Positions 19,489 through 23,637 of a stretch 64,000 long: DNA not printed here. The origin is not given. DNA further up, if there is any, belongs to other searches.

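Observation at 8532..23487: Three-gene operon S8 peptidase - about 3,200-aa FG-GAP/Ig/TSP3 surface protein - OmpA-like protein with overlapping stop/start codons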

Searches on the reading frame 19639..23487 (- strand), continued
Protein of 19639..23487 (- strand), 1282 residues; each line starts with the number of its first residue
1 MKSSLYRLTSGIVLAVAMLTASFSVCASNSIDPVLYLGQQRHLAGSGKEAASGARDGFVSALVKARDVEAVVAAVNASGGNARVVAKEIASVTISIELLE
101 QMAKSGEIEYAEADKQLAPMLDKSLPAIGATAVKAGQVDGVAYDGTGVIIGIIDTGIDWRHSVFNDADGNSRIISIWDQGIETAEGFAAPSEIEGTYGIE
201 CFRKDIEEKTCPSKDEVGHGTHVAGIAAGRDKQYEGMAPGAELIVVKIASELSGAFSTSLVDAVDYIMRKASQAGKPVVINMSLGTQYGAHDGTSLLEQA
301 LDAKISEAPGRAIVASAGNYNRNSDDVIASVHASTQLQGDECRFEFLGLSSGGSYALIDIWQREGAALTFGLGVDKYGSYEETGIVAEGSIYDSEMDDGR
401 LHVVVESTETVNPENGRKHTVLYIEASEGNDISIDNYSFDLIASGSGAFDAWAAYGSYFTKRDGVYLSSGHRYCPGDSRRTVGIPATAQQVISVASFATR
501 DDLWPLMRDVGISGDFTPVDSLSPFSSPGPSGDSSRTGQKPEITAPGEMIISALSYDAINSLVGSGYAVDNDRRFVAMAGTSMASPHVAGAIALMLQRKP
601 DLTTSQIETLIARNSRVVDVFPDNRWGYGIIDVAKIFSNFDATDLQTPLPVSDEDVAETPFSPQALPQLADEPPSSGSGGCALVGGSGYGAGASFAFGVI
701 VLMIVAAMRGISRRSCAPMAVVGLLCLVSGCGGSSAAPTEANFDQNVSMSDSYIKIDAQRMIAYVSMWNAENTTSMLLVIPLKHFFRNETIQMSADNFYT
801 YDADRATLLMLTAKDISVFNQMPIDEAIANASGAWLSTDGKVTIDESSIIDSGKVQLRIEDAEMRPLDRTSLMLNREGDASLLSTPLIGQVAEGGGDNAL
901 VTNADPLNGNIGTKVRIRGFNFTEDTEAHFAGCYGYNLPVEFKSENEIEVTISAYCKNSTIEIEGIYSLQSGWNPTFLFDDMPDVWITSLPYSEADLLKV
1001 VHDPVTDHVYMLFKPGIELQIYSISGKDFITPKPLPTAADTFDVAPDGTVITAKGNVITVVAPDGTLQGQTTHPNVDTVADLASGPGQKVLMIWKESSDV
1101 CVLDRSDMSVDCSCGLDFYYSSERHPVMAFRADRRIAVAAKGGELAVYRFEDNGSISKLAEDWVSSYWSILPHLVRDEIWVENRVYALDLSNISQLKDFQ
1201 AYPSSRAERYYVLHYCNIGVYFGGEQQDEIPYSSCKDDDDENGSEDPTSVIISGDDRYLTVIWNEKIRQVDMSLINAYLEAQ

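Call 22: find_encoding_contigs(protein=P0003, flank=10000, max_places=3)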
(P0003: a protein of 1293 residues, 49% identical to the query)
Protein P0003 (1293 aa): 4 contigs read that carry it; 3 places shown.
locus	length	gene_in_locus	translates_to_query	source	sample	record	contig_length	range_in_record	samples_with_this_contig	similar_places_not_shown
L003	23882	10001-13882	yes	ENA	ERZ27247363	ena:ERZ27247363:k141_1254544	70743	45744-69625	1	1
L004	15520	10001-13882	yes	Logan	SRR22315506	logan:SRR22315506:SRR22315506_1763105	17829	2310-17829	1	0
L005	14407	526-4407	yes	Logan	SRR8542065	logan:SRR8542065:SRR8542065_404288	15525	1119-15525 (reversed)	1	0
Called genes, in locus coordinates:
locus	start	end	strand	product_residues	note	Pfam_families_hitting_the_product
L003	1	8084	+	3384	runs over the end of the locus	PF25023:TEN_YD-shell, PF20148:DUF6531, PF25023:TEN_YD-shell (weak), PF05593:RHS_repeat, PF25023:TEN_YD-shell, PF05593:RHS_repeat, PF25023:TEN_YD-shell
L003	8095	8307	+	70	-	-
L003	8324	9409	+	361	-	-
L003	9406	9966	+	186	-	-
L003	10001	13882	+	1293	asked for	PF00082:Peptidase_S8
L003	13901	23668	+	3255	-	PF13517:FG-GAP_3 (faint), PF13585:CHU_C (weak), PF19077:Big_13 (faint), PF13860:FlgD_ig (weak)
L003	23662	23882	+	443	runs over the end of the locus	PF13557:Phenol_MetA_deg (weak), PF00691:OmpA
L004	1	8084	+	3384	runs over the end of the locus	PF25023:TEN_YD-shell, PF20148:DUF6531, PF25023:TEN_YD-shell (weak), PF05593:RHS_repeat, PF25023:TEN_YD-shell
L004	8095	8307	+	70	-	-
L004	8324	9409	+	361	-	-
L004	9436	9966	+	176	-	-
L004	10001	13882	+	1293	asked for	PF00082:Peptidase_S8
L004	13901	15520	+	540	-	?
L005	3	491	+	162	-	?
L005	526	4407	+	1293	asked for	PF00082:Peptidase_S8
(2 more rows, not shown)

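Call 23: find_encoding_contigs(protein=P0002, flank=10000, max_places=3)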
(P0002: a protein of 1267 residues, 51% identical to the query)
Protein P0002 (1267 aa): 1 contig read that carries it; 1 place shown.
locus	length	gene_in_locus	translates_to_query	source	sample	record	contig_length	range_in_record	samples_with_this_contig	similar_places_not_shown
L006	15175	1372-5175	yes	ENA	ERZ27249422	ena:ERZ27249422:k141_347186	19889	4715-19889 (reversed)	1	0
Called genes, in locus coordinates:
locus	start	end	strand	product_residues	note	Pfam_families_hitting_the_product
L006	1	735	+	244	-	?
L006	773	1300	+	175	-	-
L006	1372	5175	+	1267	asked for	PF00082:Peptidase_S8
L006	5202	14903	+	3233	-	PF13517:FG-GAP_3 (faint), PF13585:CHU_C (faint), PF19077:Big_13 (faint), PF13860:FlgD_ig (weak)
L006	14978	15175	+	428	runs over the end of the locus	PF13557:Phenol_MetA_deg (weak), PF00691:OmpA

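Call 24: find_encoding_contigs(protein=P0006, flank=10000, max_places=2)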
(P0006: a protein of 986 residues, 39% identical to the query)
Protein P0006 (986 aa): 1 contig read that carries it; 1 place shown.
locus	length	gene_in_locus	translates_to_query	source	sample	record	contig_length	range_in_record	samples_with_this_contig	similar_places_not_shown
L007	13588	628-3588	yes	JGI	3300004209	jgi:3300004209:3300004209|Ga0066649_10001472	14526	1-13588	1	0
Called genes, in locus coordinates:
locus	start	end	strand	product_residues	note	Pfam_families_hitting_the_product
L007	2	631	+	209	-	?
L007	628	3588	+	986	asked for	PF00082:Peptidase_S8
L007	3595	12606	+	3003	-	PF13517:FG-GAP_3 (faint), PF13860:FlgD_ig (faint), PF19077:Big_13 (faint)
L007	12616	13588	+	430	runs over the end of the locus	PF00691:OmpA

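Call 25: find_encoding_contigs(protein=P0014, flank=10000, max_places=2)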
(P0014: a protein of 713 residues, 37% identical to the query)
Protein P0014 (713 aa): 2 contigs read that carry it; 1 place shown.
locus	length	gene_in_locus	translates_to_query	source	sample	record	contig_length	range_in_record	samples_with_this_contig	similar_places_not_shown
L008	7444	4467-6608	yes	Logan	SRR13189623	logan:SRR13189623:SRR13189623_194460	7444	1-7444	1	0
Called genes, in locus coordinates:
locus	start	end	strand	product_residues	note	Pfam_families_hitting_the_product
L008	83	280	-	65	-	-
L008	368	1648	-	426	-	PF02403:Seryl_tRNA_N, PF00587:tRNA-synt_2b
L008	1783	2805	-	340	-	PF13623:SurA_N_2 (weak), PF13624:SurA_N_3, PF13098:Thioredoxin_2 (weak), PF13462:Thioredoxin_4, PF01323:DSBA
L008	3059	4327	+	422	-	PF07690:MFS_1, PF13347:MFS_2, PF07690:MFS_1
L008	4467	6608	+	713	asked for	PF00082:Peptidase_S8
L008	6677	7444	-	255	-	?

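Call 26: find_encoding_contigs(protein=P0018, flank=10000, max_places=2)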
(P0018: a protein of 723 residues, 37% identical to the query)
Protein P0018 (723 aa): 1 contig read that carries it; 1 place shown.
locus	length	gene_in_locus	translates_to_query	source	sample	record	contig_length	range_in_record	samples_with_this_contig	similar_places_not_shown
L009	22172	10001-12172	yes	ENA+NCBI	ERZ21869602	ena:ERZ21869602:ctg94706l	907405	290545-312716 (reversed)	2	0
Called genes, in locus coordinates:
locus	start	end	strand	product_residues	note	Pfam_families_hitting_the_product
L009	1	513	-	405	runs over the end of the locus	PF13173:AAA_14, PF13635:DUF4143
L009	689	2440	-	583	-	PF13439:Glyco_transf_4 (faint)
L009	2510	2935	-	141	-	PF13384:HTH_23 (weak), PF13518:HTH_28, PF13551:HTH_29 (weak), PF13565:HTH_32 (weak)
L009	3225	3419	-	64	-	-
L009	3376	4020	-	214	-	PF05494:MlaC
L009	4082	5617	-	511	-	-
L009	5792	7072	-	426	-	PF02403:Seryl_tRNA_N, PF00587:tRNA-synt_2b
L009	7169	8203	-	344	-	PF13624:SurA_N_3 (faint), PF13462:Thioredoxin_4, PF01323:DSBA, PF13098:Thioredoxin_2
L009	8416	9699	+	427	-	PF07690:MFS_1, PF13347:MFS_2 (weak), PF07690:MFS_1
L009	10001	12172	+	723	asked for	PF00082:Peptidase_S8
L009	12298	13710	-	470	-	PF03951:Gln-synt_N, PF00120:Gln-synt_C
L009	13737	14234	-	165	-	PF13404:HTH_AsnC-type, PF13412:HTH_24, PF01037:AsnC_trans_reg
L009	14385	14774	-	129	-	PF00543:P-II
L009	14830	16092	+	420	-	PF00512:HisKA (weak), PF02518:HATPase_c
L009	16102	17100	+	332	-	PF00072:Response_reg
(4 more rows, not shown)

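Call 41: list_cluster_members(proteins=[P0001, P0014, P0018, P0015])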
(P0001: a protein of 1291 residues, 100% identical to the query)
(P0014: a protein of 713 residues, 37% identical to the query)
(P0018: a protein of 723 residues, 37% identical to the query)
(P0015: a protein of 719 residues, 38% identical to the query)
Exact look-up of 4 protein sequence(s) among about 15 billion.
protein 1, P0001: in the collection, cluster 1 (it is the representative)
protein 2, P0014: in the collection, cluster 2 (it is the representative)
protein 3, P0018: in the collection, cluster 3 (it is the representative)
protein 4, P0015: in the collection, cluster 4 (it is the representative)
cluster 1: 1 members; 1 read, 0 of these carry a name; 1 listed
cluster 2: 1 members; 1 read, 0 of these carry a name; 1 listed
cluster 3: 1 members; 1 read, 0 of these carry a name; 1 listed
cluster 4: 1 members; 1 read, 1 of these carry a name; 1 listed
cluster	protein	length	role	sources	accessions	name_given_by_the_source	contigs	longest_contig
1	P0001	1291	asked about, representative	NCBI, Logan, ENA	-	-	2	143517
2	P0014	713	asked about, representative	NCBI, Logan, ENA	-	-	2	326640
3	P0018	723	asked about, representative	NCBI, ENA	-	-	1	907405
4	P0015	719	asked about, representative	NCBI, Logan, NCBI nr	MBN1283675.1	MAG: S8 family serine peptidase [Proteobacteria bacterium] | S8 family serine peptidase [Pseudomonadota bacterium]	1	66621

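Call 43: search_protein_families(library=ncbifam, proteins=[P0014, P0018, P0015, P0012, P0025, P0008], max_evalue=10)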
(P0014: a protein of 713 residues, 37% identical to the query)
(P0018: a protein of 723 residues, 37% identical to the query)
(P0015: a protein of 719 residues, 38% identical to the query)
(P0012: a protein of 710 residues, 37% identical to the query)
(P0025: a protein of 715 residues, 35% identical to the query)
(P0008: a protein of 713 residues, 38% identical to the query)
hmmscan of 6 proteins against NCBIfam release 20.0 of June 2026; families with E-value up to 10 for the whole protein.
P0014 (713 aa): 6 families
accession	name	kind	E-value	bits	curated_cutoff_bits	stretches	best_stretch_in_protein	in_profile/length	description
NF040809.1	germ_prot_CspBA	exception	5.1e-33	113.8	1250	3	122-289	631-794/1099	bifunctional germination protease/germinant receptor pseudoprotease CspBA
NF040808.2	CspC_non_triad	exception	2e-23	82.6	675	2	142-335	93-289/556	bile acid germinant receptor pseudoprotease CspC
TIGR03921.1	T7SS_mycosin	equivalog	2.7e-20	72.8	278.75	3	540-707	189-352/353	type VII secretion-associated serine protease mycosin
NF033595.1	denti_PrtP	equivalog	3.1e-19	69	300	2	141-254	186-291/606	dentilisin complex serine proteinase subunit PrtP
NF040553.1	SGO_0316_fam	subfamily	2.1e-08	32.3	1400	2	529-602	652-710/1486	SGO_0316/SGO_0317 family LPXTG-anchored serine peptidase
NF042956.1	IteS_antiphage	equivalog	2.2e-05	22.9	900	1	513-604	423-513/747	S8 family anti-phage peptidase IteS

P0018 (723 aa): 9 families
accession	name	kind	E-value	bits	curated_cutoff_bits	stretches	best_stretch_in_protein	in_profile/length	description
NF040809.1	germ_prot_CspBA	exception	2.4e-33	114.9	1250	2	148-346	647-840/1099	bifunctional germination protease/germinant receptor pseudoprotease CspBA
TIGR03921.1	T7SS_mycosin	equivalog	1.4e-26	93.5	278.75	3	540-719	174-352/353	type VII secretion-associated serine protease mycosin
NF040808.2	CspC_non_triad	exception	2.2e-26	92.5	675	1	148-342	91-288/556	bile acid germinant receptor pseudoprotease CspC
NF033595.1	denti_PrtP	equivalog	2.8e-23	82.4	300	2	562-658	413-504/606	dentilisin complex serine proteinase subunit PrtP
NF040553.1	SGO_0316_fam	subfamily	4e-07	28.1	1400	3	540-619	651-719/1486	SGO_0316/SGO_0317 family LPXTG-anchored serine peptidase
NF051851.1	AtpSerPepEprS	equivalog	6e-07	27.9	1700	2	578-659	282-366/988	autotransporter serine peptidase EprS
NF042956.1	IteS_antiphage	equivalog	0.00084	17.7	900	1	479-614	387-511/747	S8 family anti-phage peptidase IteS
TIGR03895.1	protease_PatA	subfamily_domain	0.0012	17.7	421.05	1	594-666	159-235/606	PatA/PatG family cyanobactin maturation protease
NF049966.1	QH_SP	equivalog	0.06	12.7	165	1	594-631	174-211/219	subtilisin-like serine protease QhpE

P0015 (719 aa): 10 families
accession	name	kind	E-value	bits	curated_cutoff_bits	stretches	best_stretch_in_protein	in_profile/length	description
NF040809.1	germ_prot_CspBA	exception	6.9e-32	110.1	1250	2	151-421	650-904/1099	bifunctional germination protease/germinant receptor pseudoprotease CspBA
NF040808.2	CspC_non_triad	exception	7.3e-28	97.3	675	1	150-342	93-288/556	bile acid germinant receptor pseudoprotease CspC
TIGR03921.1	T7SS_mycosin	equivalog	1.8e-25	89.8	278.75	3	546-712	187-349/353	type VII secretion-associated serine protease mycosin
NF033595.1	denti_PrtP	equivalog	5.7e-15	55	300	2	148-242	185-269/606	dentilisin complex serine proteinase subunit PrtP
NF040553.1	SGO_0316_fam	subfamily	6.9e-10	37.2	1400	3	537-616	652-720/1486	SGO_0316/SGO_0317 family LPXTG-anchored serine peptidase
NF051851.1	AtpSerPepEprS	equivalog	4.2e-09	35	1700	2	581-653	291-364/988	autotransporter serine peptidase EprS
NF042956.1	IteS_antiphage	equivalog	1.4e-06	26.9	900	1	534-610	439-511/747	S8 family anti-phage peptidase IteS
TIGR03895.1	protease_PatA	subfamily_domain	0.0037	16.1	421.05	1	582-659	151-232/606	PatA/PatG family cyanobactin maturation protease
NF049966.1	QH_SP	equivalog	0.009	15.4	165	1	573-627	158-211/219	subtilisin-like serine protease QhpE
NF033191.4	JDVT-CTERM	domain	0.8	9.7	27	1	677-713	1-34/35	JDVT-CTERM domain-containing protein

P0012 (710 aa): 9 families
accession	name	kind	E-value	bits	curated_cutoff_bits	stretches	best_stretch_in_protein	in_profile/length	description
NF040809.1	germ_prot_CspBA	exception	5.9e-51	173.2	1250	3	141-364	82-289/1099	bifunctional germination protease/germinant receptor pseudoprotease CspBA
TIGR03921.1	T7SS_mycosin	equivalog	6e-24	84.8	278.75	3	539-684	189-329/353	type VII secretion-associated serine protease mycosin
NF040808.2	CspC_non_triad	exception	4e-23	81.7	675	1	142-332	93-287/556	bile acid germinant receptor pseudoprotease CspC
NF033595.1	denti_PrtP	equivalog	4.8e-19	68.4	300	2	141-233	186-269/606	dentilisin complex serine proteinase subunit PrtP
NF040553.1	SGO_0316_fam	subfamily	4e-09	34.7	1400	2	529-601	653-710/1486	SGO_0316/SGO_0317 family LPXTG-anchored serine peptidase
NF051851.1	AtpSerPepEprS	equivalog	6.7e-07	27.7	1700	2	570-644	289-364/988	autotransporter serine peptidase EprS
NF042956.1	IteS_antiphage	equivalog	7.4e-05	21.2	900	1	527-601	441-511/747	S8 family anti-phage peptidase IteS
TIGR03895.1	protease_PatA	subfamily_domain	0.0038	16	421.05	1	576-651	154-233/606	PatA/PatG family cyanobactin maturation protease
NF049966.1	QH_SP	equivalog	0.02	14.2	165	1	562-618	156-211/219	subtilisin-like serine protease QhpE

P0025 (715 aa): 9 families
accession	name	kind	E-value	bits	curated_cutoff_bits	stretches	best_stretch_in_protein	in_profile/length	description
NF040809.1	germ_prot_CspBA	exception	7.2e-42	143.1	1250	3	142-369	81-292/1099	bifunctional germination protease/germinant receptor pseudoprotease CspBA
TIGR03921.1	T7SS_mycosin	equivalog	1.2e-28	100.3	278.75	3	536-696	183-341/353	type VII secretion-associated serine protease mycosin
NF040808.2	CspC_non_triad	exception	9.1e-26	90.4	675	1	143-336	92-288/556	bile acid germinant receptor pseudoprotease CspC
NF033595.1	denti_PrtP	equivalog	4.5e-19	68.5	300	2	553-653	414-508/606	dentilisin complex serine proteinase subunit PrtP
NF040553.1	SGO_0316_fam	subfamily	1.8e-09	35.8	1400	2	523-602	643-708/1486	SGO_0316/SGO_0317 family LPXTG-anchored serine peptidase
NF042956.1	IteS_antiphage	equivalog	0.00016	20.1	900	1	488-603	408-510/747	S8 family anti-phage peptidase IteS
NF051851.1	AtpSerPepEprS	equivalog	0.00097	17.2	1700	2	140-243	60-146/988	autotransporter serine peptidase EprS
TIGR03895.1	protease_PatA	subfamily_domain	0.0013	17.6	421.05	1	584-654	159-231/606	PatA/PatG family cyanobactin maturation protease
NF049966.1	QH_SP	equivalog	0.0039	16.6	165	1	580-624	170-214/219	subtilisin-like serine protease QhpE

P0008 (713 aa): 9 families
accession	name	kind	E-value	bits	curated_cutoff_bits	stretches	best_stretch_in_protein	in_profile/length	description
NF040809.1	germ_prot_CspBA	exception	2.3e-35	121.6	1250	2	144-326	81-253/1099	bifunctional germination protease/germinant receptor pseudoprotease CspBA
TIGR03921.1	T7SS_mycosin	equivalog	2.8e-27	95.8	278.75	3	540-707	189-352/353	type VII secretion-associated serine protease mycosin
NF040808.2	CspC_non_triad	exception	6.4e-23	81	675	1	145-328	92-279/556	bile acid germinant receptor pseudoprotease CspC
NF033595.1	denti_PrtP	equivalog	1.1e-21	77.2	300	2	145-238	186-269/606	dentilisin complex serine proteinase subunit PrtP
NF040553.1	SGO_0316_fam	subfamily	6.9e-11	40.6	1400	2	145-326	282-464/1486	SGO_0316/SGO_0317 family LPXTG-anchored serine peptidase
TIGR03895.1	protease_PatA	subfamily_domain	6.4e-06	25.2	421.05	1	569-650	146-230/606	PatA/PatG family cyanobactin maturation protease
NF051851.1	AtpSerPepEprS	equivalog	2.3e-05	22.6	1700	2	144-244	62-145/988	autotransporter serine peptidase EprS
NF042956.1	IteS_antiphage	equivalog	3.1e-05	22.4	900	1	528-602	441-511/747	S8 family anti-phage peptidase IteS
NF049966.1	QH_SP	equivalog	0.029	13.7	165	0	579-619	171-211/219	subtilisin-like serine protease QhpE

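Call 100: search_protein_families(library=ncbifam, proteins=[L003:8324-9409:+], max_evalue=0.1)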
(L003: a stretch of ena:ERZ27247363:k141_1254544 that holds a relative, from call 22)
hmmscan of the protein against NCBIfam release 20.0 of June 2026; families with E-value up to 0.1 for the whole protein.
L003:8324-9409:+ (361 aa): 0 families
